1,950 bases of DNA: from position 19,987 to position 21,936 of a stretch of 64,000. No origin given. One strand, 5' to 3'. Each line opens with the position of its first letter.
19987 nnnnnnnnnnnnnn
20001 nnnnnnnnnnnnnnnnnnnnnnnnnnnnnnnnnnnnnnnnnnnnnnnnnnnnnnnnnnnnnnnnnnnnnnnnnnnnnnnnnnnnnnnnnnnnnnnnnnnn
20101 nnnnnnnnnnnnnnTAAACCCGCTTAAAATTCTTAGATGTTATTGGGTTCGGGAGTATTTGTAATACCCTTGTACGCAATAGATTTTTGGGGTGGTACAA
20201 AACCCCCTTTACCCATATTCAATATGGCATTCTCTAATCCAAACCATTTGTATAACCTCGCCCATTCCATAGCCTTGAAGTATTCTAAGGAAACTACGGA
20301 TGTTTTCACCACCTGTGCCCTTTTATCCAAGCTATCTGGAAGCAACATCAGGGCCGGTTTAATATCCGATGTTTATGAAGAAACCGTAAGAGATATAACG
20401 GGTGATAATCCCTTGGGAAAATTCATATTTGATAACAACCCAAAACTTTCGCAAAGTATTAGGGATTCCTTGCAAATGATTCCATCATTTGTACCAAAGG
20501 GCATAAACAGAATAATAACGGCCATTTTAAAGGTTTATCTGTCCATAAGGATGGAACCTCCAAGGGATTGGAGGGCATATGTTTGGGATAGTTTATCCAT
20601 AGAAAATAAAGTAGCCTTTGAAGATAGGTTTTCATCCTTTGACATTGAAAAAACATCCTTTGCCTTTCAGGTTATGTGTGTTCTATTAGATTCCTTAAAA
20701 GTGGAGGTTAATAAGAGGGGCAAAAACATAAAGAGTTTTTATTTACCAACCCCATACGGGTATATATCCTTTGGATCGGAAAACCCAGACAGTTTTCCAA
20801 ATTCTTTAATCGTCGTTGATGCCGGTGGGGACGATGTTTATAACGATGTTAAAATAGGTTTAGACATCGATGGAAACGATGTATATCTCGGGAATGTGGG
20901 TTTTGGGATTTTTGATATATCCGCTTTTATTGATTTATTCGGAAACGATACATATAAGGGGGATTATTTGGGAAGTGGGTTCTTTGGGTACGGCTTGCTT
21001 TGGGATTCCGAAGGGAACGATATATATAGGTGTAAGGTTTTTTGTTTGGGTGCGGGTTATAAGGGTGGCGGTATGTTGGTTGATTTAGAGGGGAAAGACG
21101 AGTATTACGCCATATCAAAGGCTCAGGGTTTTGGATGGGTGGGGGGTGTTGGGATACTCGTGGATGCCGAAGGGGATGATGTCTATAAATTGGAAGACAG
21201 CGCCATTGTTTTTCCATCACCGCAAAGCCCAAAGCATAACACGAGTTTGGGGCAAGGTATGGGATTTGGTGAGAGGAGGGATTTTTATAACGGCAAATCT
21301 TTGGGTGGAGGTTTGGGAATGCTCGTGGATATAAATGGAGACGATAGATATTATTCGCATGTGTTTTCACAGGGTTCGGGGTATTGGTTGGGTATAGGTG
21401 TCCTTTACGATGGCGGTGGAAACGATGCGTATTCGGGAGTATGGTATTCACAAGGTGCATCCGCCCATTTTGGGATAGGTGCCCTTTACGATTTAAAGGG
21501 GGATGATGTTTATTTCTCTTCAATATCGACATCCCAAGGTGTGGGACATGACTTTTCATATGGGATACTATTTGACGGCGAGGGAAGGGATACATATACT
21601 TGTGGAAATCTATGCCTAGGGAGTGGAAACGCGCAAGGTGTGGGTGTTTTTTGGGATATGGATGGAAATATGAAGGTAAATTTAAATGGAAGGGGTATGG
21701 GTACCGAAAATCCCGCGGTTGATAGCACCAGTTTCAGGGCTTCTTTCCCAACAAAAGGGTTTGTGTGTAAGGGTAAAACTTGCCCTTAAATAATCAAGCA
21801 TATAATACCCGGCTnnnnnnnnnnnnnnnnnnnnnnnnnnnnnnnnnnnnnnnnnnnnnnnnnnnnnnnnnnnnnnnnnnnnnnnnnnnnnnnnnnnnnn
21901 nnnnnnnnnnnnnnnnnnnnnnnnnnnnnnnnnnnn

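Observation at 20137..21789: Second paralog of the Gly/Asp 26-aa repeat protein, 5 kb away, with a different N-terminal domain and a hydrophobic leader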

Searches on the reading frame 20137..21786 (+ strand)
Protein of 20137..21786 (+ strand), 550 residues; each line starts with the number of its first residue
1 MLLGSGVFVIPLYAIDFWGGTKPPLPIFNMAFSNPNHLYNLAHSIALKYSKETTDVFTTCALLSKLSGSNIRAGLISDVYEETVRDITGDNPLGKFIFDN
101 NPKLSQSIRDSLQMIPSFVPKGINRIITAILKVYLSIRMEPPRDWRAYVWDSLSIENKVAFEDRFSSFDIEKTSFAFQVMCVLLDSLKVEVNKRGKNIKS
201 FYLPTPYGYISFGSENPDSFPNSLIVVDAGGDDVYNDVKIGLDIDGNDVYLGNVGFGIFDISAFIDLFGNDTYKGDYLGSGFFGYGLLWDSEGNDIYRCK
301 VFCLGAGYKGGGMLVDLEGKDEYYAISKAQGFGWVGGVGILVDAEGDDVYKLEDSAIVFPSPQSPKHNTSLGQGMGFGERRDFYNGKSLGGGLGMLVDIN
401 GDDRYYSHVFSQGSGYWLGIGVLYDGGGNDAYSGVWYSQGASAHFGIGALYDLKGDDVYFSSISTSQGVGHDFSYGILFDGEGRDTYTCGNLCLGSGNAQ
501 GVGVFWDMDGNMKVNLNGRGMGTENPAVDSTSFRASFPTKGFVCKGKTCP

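Call 4: search_protein_families(library=pfam, proteins=[window:20137-21786:+], max_evalue=0.1)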
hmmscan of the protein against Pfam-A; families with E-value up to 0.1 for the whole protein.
window:20137-21786:+ (550 aa): 0 families

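Call 5: search_protein_families(library=ncbifam, proteins=[window:20137-21786:+], max_evalue=0.1)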
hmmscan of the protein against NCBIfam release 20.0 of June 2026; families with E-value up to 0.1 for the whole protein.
window:20137-21786:+ (550 aa): 0 families

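Call 7: search_solved_structures(query=window:20137-21786:+, max_evalue=10, show_alignments=2)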
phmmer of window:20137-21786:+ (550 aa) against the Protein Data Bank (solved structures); distinct sequences matched with E-value up to 10: 0.

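Call 8: find_homologous_proteins(query=window:20137-21786:+, max_evalue=0.001)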
Query window:20137-21786:+ (550 aa): 3487 proteins with E <= 0.001 among 8000 candidates; the best 120 are listed.
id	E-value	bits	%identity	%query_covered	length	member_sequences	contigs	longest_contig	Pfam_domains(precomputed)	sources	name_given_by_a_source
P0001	0.0e+0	1194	93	100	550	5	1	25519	-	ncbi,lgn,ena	-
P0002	0.0e+0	1109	85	100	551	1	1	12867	-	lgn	-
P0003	5.3e-276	935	72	100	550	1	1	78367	-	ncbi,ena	-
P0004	2.7e-270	916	70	100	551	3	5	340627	-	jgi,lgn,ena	jgi:hypothetical protein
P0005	2.5e-267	906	70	100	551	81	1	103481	-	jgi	-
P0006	3.3e-261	886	68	100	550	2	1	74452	-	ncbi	-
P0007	3.6e-261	886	67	100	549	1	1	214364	-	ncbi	-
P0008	1.6e-227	775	60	100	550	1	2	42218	-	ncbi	-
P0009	3.9e-227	774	60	100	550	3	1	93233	-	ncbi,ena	-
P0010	4.2e-224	764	60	100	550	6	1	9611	-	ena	-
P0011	2.0e-222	758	60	100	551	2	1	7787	-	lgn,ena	-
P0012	1.7e-220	752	59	100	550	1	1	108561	-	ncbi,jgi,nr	ncbi:MAG: hypothetical protein GXO39_07935 [Thermotogae bacterium]|nr:hypothetical protein [Thermoto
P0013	1.7e-219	748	58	100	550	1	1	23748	-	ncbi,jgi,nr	ncbi:MAG: hypothetical protein GXO29_05435 [Thermotogae bacterium]|nr:hypothetical protein [Thermoto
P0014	3.9e-86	308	34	93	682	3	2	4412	-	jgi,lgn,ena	-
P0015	2.0e-83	299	35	97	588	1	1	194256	-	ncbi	-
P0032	3.6e-75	272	33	92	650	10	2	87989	-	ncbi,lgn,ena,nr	ncbi:hypothetical protein KAX06_08845 [candidate division WOR-3 bacterium]|nr:hypothetical protein [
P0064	8.4e-73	264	33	91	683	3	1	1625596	-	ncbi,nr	ncbi:MAG: hypothetical protein KatS3mg022_0799 [Armatimonadota bacterium]|nr:MAG: hypothetical prote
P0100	2.2e-70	256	35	90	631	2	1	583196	-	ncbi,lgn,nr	ncbi:hypothetical protein KQH82_10175 [bacterium]|nr:hypothetical protein [bacterium]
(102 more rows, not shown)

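Call 19: find_encoding_contigs(protein=P0012, flank=10000, max_places=3)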
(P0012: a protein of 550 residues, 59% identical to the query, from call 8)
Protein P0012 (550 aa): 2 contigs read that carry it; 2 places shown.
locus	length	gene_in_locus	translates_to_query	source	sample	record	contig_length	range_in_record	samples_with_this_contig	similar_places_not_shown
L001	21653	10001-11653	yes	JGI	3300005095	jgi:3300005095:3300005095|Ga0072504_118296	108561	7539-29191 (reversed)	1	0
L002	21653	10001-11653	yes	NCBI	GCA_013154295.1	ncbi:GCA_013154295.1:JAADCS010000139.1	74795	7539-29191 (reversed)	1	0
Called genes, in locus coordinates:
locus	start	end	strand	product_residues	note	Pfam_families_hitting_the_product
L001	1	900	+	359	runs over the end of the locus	PF16548:FlgT_N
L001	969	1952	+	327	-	PF01479:S4, PF00849:PseudoU_synth_2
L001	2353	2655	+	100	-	PF02482:Ribosomal_S30AE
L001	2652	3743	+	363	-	PF03739:LptF_LptG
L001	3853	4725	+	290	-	-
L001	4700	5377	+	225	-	PF00215:OMPdecase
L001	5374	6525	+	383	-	PF00534:Glycos_transf_1, PF13692:Glyco_trans_1_4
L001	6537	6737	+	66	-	PF01632:Ribosomal_L35p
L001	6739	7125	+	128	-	PF00011:HSP20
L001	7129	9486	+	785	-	PF02190:LON_substr_bdg, PF00004:AAA, PF07728:AAA_5 (weak), PF22667:Lon_lid, PF05362:Lon_C, PF13541:ChlI (weak)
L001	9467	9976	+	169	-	-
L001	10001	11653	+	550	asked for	-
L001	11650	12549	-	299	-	-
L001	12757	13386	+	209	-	PF01209:Ubie_methyltran, PF13847:Methyltransf_31 (weak), PF08241:Methyltransf_11, PF13649:Methyltransf_25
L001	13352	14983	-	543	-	-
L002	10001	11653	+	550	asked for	-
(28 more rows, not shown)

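Call 20: find_encoding_contigs(protein=P0064, flank=8000, max_places=2)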
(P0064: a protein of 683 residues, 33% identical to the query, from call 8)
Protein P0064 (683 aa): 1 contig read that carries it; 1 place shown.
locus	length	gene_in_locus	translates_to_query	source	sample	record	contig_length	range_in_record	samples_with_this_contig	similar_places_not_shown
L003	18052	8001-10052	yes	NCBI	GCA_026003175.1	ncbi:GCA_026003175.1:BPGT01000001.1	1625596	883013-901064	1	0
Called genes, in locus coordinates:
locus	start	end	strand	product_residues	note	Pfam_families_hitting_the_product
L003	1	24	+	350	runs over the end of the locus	-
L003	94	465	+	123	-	-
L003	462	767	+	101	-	-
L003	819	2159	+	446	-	PF00675:Peptidase_M16, PF05193:Peptidase_M16_C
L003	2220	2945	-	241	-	PF07589:PEP_exosort_dom (weak)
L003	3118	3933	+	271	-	PF06283:ThuA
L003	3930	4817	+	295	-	PF02899:Phage_int_SAM_1, PF13495:Phage_int_SAM_4 (faint), PF00589:Phage_integrase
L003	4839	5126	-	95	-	PF13646:HEAT_2, PF03130:HEAT_PBS (weak)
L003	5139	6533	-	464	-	PF03130:HEAT_PBS (faint), PF13646:HEAT_2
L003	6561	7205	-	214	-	PF00404:Dockerin_1 (weak)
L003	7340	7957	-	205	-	PF00583:Acetyltransf_1, PF13508:Acetyltransf_7, PF08445:FR47, PF13673:Acetyltransf_10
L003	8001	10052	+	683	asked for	-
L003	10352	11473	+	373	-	PF00285:Citrate_synt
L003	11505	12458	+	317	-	PF02423:OCD_Mu_crystall, PF01488:Shikimate_DH (weak)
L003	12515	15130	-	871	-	PF00483:NTP_transferase, PF12804:NTP_transf_3, PF10509:GalKase_gal_bdg, PF00288:GHMP_kinases_N, PF08544:GHMP_kinases_C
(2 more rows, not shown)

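Call 21: find_encoding_contigs(protein=P0032, flank=8000, max_places=2)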
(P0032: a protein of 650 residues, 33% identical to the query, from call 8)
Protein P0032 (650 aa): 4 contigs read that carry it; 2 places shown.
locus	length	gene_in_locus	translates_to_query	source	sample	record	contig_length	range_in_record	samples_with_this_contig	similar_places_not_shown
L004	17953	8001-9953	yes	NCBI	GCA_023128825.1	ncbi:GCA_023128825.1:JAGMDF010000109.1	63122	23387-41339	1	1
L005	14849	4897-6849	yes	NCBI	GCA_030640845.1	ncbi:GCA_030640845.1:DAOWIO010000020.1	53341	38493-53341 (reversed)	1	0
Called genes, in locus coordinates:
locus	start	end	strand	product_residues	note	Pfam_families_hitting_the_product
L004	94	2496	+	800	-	PF13620:CarboxypepD_reg, PF13715:CarbopepD_reg_2, PF07715:Plug, PF00593:TonB_dep_Rec_b-barrel, PF14905:OMP_b-brl_3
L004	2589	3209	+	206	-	-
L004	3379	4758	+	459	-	PF01565:FAD_binding_4, PF02913:FAD-oxidase_C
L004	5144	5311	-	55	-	-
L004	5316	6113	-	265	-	PF01678:DAP_epimerase, PF26317:CntK_N (faint), PF01678:DAP_epimerase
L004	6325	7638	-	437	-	PF03446:NAD_binding_2, PF03721:UDPG_MGDP_dh_N, PF00984:UDPG_MGDP_dh, PF03720:UDPG_MGDP_dh_C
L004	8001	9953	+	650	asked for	-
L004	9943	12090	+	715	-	PF12895:ANAPC3 (faint), PF01464:SLT, PF27553:SLT_superhelical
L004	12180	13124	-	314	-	-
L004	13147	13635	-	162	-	-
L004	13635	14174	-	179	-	PF13490:zf-HC2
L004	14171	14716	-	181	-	PF07638:Sigma70_ECF (weak), PF04542:Sigma70_r2, PF08281:Sigma70_r4_2, PF04545:Sigma70_r4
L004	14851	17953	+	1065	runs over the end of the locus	PF01839:FG-GAP (faint), PF13517:FG-GAP_3, PF13205:Big_5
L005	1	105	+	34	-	?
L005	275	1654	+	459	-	PF01565:FAD_binding_4, PF02913:FAD-oxidase_C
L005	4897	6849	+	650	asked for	-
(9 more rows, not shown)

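Call 22: find_encoding_contigs(protein=P0100, flank=8000, max_places=2)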
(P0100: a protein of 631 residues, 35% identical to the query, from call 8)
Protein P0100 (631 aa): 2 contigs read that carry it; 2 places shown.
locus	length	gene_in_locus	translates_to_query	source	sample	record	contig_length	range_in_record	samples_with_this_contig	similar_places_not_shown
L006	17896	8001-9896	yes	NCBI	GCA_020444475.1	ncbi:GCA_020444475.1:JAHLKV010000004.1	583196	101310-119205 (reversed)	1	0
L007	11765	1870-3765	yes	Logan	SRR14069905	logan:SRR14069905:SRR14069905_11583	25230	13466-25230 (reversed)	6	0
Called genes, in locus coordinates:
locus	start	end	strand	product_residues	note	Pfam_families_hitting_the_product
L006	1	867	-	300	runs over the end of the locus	PF01551:Peptidase_M23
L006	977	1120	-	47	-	-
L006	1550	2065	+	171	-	-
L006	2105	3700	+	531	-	PF01145:Band_7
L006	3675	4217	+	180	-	-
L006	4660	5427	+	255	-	PF00106:adh_short, PF08659:KR, PF01370:Epimerase (weak), PF13561:adh_short_C2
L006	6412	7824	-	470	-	PF03951:Gln-synt_N, PF00120:Gln-synt_C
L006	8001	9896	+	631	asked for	-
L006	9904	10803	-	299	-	PF00892:EamA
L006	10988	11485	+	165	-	PF12728:HTH_17, PF09860:DUF2087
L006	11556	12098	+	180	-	PF14317:YcxB (weak)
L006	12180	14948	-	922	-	PF11028:TMEM260_N, PF28495:TMEM260_2, PF13428:TPR_14 (faint)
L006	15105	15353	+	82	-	-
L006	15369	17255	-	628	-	PF07719:TPR_2 (faint), PF12895:ANAPC3 (faint), PF13174:TPR_6 (faint), PF13181:TPR_8 (faint), PF13424:TPR_12 (faint), PF13428:TPR_14 (faint), PF14559:TPR_19 (weak), PF13432:TPR_16 (weak), +2 more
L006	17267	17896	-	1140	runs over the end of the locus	-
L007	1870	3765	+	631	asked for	-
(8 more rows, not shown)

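Call 23: predict_structure(alignment_id=A1)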
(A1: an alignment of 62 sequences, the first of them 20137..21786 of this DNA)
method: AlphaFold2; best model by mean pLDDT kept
length: 550 residues; sequences in the alignment: 62
mean_pLDDT: 94.8   pTM: 0.94
mean pLDDT of the five models: 94.8, 94.0, 93.2, 93.0, 92.8
residues with pLDDT >= 90: 483; 70-90: 63; 50-70: 4; < 50: 0
segments of 3 or more residues with pLDDT < 50: none
pLDDT, mean of each block of 10 residues (from residue 1): 81 87 91 95 96 87 95 91 94 97 94 97 98 95 92 92 90 97 98 97 97 98 98 98 98 97 98 97 98 97 98 98 98 98 98 94 92 96 87 98 97 98 98 97 97 97 95 97 95 95 94 92 88 90 86
secondary structure, 60 per line:
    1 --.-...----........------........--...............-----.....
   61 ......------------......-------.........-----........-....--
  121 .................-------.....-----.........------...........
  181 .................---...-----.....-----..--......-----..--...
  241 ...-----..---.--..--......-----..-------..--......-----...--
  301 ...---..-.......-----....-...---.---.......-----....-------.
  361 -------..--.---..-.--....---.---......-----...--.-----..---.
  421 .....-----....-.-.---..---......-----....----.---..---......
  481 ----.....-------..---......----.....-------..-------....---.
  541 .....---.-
elements in order: H12-19 H26-33 H36-50 H56-66 H79-84 H92-100 H106-113 H115-118 H121-137 H145-149 H155-163 H170-197 E201-203 E209-213 E223-228 E238-243 E261-266 E285-290 E296-298 E301-303 E310-316 E322-325 E327-329 E337-343 E349-352 H382-385 E393-398 E404-406 E420-425 E431-434 E447-452 E458-461 E475-480 E485-489 E502-507 E512-516 H533-536 E540-545

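Call 26: fold_search(model_id=the predicted structure, library=pdb)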
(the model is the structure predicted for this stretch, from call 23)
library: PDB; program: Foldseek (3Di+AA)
matches with E <= 10: 62; with E <= 0.001: 0
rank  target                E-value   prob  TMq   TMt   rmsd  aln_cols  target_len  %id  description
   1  5awf_A                3.3e-01  0.03  0.10  0.12  19.5       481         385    7  Crystal structure of SufB-SufC-SufD complex from Escherichia coli (released 2015-11-11)
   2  3jqy_C                3.4e-01  0.06  0.09  0.17  14.6       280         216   11  Crystal Structure of the polySia specific acetyltransferase NeuO (released 2010-08-18)
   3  5awf_E                5.8e-01  0.03  0.11  0.14  20.0       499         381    6  Crystal structure of SufB-SufC-SufD complex from Escherichia coli (released 2015-11-11)
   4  3ult_A                1.9e+00  0.07  0.08  0.24  11.5       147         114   13  Crystal structure of an ice-binding protein from the perennial ryegrass, Lolium perenne (released 2012-02-15)
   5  4kh3                  2.0e+00  0.02  0.14  0.15  15.4       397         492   12  Structure of a bacterial self-associating protein (released 2014-01-15)
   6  3p4g_A                2.1e+00  0.35  0.28  0.47   6.9       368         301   15  X-ray crystal structure of a hyperactive, Ca2+-dependent, beta-helical antifreeze protein from an Antarctic bacterium (released 2011-04-27)
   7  3lvy_A                2.9e+00  0.03  0.07  0.16  20.0       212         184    7  Crystal Structure of Carboxymuconolactone Decarboxylase Family Protein SMU.961 from Streptococcus mutans (released 2010-03-09)
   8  9a7k_A                3.2e+00  0.01  0.12  0.14  22.3       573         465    7  Integrative model of SUFB-SUFD by crosslinking MS and deep learning (released 2024-09-18)
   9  6mzn                  3.2e+00  0.01  0.07  0.11  19.8       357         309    8  Zebrafish betaglycan orphan domain structure from tetragonal crystal form (released 2019-08-21)
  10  3p4g_B                3.6e+00  0.16  0.25  0.41   7.7       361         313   14  X-ray crystal structure of a hyperactive, Ca2+-dependent, beta-helical antifreeze protein from an Antarctic bacterium (released 2011-04-27)
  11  6p5t_B                3.8e+00  0.01  0.11  0.08  19.8       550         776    8  Surface-layer (S-layer) RsaA protein from Caulobacter crescentus bound to strontium and iodide (released 2020-01-15)
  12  3our_E                4.4e+00  0.01  0.07  0.09  22.3       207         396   15  Crystal structure of complex between EIIA and a novel pyruvate decarboxylase (released 2011-06-01)
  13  3p4g_C                4.6e+00  0.02  0.14  0.21  12.6       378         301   11  X-ray crystal structure of a hyperactive, Ca2+-dependent, beta-helical antifreeze protein from an Antarctic bacterium (released 2011-04-27)
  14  5awg_E                4.9e+00  0.01  0.09  0.11  20.5       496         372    6  Crystal structure of Hg-bound SufB-SufC-SufD complex from Escherichia coli (released 2015-11-11)
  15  7koh_C                4.9e+00  0.01  0.11  0.11  16.3       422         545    9  Crystal structure of antigen 43 from Escherichia coli EDL933 (released 2022-03-09)
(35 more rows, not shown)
